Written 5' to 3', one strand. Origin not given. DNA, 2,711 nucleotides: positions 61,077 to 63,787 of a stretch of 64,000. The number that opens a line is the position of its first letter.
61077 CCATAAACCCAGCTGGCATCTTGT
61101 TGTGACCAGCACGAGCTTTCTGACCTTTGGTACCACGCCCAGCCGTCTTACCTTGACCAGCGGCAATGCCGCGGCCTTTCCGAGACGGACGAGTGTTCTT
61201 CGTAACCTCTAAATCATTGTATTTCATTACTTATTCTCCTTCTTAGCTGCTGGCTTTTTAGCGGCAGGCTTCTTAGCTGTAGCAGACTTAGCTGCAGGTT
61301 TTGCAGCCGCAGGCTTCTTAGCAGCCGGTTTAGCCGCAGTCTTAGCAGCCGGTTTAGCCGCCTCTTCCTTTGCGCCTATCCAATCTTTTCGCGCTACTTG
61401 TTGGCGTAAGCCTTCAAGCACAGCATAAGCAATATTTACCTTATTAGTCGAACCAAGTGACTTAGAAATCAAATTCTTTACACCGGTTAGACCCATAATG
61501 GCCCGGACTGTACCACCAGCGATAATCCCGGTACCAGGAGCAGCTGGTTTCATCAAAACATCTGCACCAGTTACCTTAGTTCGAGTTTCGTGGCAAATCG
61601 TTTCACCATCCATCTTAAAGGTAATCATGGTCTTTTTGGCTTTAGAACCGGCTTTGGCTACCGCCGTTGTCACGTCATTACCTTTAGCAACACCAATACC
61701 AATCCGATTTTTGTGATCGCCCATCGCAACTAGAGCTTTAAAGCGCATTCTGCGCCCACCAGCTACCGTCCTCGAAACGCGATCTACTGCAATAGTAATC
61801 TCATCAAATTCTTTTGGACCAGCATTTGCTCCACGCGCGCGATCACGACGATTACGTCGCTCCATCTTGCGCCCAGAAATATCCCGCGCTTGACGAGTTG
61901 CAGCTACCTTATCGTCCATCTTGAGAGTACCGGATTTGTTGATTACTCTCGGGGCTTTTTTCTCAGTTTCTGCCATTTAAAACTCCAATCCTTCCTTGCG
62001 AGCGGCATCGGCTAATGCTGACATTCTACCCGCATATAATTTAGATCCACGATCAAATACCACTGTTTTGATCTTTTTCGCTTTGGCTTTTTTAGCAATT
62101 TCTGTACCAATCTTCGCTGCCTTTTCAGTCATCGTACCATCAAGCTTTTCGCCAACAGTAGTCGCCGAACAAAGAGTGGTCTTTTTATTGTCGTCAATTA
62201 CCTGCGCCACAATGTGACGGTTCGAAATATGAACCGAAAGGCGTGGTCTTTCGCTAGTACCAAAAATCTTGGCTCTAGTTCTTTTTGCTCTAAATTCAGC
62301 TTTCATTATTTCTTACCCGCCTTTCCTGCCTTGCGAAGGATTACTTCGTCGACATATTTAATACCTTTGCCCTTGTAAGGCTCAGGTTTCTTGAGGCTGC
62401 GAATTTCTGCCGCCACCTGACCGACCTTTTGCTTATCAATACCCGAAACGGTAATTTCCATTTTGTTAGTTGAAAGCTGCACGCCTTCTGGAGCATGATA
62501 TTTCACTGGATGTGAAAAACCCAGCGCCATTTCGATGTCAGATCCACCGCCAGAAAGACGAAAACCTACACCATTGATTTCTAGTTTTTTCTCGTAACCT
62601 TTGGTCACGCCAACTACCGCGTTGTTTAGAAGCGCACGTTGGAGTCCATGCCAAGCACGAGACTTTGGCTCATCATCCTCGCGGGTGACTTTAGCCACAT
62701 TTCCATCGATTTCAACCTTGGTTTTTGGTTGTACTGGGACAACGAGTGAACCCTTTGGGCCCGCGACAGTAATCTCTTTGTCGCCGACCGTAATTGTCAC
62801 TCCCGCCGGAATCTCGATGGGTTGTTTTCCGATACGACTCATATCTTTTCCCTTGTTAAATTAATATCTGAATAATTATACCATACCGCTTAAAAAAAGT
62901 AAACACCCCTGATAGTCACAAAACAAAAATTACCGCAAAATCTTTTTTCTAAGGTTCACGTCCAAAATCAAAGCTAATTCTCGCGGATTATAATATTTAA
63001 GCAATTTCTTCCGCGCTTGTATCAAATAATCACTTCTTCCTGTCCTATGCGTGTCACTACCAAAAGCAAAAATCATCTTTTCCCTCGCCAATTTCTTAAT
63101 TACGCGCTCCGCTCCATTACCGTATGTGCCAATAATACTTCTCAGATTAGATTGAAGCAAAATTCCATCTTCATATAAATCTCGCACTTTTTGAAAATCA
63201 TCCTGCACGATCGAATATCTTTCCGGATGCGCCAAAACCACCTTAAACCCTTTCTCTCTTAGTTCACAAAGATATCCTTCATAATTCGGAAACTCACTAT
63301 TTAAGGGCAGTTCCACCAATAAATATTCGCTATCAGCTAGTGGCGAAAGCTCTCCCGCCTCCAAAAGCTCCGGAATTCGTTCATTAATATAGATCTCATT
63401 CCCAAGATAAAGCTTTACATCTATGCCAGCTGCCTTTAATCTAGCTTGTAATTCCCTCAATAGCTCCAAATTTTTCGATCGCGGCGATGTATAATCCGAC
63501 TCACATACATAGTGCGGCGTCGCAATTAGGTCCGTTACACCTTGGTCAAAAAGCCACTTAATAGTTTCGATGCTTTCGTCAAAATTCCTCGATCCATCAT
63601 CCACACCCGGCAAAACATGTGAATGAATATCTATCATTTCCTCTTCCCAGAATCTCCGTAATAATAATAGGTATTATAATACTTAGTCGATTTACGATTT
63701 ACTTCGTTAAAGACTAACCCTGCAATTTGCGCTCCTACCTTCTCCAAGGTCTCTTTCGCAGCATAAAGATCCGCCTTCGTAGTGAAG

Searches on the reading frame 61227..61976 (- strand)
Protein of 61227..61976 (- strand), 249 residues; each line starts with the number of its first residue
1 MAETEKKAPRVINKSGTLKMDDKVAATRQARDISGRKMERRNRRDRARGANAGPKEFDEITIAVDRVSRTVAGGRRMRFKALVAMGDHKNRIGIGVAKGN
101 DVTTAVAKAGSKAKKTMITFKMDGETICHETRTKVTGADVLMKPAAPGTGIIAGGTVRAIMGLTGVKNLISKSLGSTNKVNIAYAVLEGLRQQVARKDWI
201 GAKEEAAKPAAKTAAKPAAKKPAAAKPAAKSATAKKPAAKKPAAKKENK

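Call 28: search_protein_families(library=pfam, proteins=[window:61227-61976:-], max_evalue=0.001)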
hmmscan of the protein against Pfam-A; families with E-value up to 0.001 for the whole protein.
window:61227-61976:- (249 aa): 3 families
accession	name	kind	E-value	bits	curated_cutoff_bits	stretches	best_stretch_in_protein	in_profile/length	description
PF03719.21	Ribosomal_S5_C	-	7.5e-22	77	21.5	1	134-195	2-63/71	Ribosomal protein S5, C-terminal domain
PF00333.26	Ribosomal_S5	-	3e-18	66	27.1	1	58-119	2-63/65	Ribosomal protein S5, N-terminal domain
PF07382.16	HC2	-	0.00053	20.6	40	1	191-246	82-139/194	Histone H1-like nucleoprotein HC2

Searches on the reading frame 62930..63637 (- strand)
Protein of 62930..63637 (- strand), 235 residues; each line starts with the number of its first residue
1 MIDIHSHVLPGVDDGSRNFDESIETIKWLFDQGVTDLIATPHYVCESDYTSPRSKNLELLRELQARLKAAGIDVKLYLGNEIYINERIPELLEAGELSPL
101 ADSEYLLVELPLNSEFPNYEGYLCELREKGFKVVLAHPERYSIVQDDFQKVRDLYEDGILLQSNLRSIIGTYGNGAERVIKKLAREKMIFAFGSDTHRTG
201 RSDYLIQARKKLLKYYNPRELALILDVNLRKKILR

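Call 28: search_protein_families(library=pfam, proteins=[window:62930-63637:-], max_evalue=0.001)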
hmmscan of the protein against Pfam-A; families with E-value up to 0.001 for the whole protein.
window:62930-63637:- (235 aa): 1 family
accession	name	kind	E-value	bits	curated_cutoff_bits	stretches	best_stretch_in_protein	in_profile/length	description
PF19567.5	CpsB_CapC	-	2e-56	191.5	27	1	1-225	1-225/234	Capsular polysaccharide synthesis, CpsB/CapC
